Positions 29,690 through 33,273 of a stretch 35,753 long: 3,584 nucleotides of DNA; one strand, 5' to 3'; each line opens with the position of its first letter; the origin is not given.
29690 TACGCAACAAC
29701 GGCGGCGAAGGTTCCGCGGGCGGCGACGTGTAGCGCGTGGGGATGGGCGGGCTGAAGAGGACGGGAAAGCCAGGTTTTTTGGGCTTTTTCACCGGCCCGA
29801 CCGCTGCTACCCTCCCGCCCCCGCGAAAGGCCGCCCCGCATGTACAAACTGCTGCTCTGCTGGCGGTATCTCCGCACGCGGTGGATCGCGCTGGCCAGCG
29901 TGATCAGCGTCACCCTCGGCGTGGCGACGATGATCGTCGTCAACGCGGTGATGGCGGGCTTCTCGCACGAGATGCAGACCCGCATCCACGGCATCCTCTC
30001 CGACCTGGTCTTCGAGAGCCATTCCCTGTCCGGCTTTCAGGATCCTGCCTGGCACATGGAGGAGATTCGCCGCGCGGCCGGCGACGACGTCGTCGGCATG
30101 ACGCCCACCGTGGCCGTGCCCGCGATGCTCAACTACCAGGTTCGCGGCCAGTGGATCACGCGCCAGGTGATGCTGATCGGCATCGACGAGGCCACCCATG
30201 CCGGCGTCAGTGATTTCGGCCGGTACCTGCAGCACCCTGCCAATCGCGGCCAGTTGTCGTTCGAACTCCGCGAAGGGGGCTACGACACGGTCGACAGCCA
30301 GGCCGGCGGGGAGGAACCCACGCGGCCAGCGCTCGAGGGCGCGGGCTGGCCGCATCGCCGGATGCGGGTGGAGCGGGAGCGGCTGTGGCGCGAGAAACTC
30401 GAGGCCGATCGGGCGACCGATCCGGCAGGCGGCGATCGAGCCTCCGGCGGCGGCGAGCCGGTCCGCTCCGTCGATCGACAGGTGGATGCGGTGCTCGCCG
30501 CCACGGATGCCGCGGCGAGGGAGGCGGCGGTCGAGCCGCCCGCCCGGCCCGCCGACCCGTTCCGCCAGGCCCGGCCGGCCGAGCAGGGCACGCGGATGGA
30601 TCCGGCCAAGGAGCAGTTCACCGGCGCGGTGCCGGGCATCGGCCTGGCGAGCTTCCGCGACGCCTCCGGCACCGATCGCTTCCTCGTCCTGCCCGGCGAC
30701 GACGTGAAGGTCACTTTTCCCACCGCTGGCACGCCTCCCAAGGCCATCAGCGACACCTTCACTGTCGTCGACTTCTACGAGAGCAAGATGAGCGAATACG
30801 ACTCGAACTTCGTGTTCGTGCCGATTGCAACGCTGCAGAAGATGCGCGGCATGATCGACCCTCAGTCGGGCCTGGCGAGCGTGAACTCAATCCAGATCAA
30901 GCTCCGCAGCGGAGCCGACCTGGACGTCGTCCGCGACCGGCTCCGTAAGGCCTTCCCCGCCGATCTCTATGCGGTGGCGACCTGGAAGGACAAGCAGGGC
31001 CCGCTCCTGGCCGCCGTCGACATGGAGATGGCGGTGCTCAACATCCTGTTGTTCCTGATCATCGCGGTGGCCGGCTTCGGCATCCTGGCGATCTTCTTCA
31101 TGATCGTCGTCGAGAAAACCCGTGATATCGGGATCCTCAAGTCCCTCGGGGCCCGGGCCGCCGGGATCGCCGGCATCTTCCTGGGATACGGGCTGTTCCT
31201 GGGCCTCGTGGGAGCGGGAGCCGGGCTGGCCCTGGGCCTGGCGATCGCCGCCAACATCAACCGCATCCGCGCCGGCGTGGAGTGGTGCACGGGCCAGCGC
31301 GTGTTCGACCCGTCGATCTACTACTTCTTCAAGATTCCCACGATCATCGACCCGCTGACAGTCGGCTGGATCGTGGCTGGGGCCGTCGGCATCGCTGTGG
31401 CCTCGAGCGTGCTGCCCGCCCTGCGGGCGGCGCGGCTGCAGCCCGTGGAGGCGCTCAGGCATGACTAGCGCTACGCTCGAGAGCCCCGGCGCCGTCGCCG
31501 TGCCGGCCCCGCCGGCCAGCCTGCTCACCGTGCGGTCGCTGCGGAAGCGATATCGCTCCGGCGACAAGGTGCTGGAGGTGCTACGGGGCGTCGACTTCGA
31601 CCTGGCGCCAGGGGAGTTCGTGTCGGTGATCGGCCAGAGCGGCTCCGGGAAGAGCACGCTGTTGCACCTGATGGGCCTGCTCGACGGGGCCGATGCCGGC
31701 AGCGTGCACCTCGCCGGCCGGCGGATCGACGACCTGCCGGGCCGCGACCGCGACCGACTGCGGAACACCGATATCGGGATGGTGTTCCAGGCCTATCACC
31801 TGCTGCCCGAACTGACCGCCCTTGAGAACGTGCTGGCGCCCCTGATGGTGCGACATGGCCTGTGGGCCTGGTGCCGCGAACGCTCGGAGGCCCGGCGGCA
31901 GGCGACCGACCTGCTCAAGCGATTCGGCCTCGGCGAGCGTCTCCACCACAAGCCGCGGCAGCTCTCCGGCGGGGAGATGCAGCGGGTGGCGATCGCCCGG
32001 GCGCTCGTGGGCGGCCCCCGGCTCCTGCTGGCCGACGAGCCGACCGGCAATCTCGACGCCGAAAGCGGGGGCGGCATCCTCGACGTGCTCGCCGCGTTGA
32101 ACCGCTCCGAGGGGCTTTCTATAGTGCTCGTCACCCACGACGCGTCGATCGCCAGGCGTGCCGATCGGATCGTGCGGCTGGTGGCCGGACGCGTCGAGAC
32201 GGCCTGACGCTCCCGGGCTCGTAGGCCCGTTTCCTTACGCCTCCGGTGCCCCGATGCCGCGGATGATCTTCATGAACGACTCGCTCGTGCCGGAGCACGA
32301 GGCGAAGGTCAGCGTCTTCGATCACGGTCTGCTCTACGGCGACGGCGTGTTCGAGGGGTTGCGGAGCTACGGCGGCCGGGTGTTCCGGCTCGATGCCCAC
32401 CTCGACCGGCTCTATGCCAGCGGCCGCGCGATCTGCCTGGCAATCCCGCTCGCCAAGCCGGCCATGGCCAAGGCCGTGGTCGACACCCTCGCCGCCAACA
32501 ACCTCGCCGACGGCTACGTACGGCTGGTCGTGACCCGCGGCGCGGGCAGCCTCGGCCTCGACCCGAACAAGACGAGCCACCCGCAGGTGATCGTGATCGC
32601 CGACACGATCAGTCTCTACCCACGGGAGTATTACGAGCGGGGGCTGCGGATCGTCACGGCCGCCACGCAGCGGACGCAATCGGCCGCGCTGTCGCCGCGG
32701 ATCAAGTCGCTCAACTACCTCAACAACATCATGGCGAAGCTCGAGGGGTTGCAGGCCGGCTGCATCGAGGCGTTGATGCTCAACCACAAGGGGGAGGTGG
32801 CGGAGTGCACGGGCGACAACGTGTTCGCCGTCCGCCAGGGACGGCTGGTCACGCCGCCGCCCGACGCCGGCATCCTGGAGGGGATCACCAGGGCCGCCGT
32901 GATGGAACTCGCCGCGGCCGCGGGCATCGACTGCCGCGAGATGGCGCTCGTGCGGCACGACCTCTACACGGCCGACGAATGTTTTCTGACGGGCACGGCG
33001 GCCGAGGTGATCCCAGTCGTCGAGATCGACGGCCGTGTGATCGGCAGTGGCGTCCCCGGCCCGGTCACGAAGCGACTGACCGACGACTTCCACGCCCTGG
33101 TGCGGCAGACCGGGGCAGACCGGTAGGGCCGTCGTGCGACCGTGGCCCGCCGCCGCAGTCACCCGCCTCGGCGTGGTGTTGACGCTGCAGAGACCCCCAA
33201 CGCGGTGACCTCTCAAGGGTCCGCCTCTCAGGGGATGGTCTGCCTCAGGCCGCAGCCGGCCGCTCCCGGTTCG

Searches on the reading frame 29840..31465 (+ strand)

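Call 9: search_protein_families(library=pfam, proteins=[window:29840-31465:+], max_evalue=0.001)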
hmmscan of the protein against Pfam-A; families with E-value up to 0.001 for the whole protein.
window:29840-31465:+ (542 aa): 2 families
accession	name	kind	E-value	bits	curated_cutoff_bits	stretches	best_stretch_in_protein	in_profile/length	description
PF02687.27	FtsX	-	4.5e-16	59.4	25.5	1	402-535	2-120/120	FtsX-like permease C-terminal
PF12704.14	MacB_PCD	-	5.1e-09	37.2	27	2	286-370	138-206/207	MacB-like periplasmic core domain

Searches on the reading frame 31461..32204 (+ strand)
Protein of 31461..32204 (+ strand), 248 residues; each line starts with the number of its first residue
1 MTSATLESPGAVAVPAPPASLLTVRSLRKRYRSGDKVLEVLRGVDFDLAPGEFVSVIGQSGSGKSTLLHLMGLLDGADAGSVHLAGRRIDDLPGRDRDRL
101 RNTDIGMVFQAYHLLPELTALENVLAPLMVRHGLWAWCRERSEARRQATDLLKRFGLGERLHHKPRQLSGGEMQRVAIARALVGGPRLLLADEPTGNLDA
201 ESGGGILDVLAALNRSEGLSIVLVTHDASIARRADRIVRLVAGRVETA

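Call 9: search_protein_families(library=pfam, proteins=[window:31461-32204:+], max_evalue=0.001)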
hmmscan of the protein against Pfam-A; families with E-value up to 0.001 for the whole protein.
window:31461-32204:+ (248 aa): 3 families
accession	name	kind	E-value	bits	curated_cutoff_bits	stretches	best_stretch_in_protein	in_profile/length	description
PF00005.33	ABC_tran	-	1.8e-33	116.5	25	1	41-195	1-136/137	ABC transporter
PF13304.12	AAA_21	-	0.00025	21.7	27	0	54-90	2-41/304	AAA domain, putative AbiEii toxin, Type IV TA system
PF13555.12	AAA_29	-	0.00044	20.4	27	1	44-68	15-39/61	P-loop containing region of AAA domain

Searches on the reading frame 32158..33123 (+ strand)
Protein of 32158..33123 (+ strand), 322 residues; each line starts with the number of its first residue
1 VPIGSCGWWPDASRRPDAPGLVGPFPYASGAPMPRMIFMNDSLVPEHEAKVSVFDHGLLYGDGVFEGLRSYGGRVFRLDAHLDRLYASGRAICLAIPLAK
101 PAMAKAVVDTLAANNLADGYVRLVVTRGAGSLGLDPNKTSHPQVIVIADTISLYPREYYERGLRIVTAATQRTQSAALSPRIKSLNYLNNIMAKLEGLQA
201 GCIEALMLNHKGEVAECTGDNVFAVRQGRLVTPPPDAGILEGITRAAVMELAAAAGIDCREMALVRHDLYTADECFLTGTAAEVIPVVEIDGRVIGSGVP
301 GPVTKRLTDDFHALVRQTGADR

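Call 43: search_protein_families(library=pfam, proteins=[window:32158-33123:+], max_evalue=0.01)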
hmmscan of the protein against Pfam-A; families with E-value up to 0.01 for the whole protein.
window:32158-33123:+ (322 aa): 1 family
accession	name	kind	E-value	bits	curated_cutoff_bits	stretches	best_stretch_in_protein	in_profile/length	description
PF01063.24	Aminotran_4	-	1.4e-59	202.1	28.5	1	63-290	1-223/223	Amino-transferase class IV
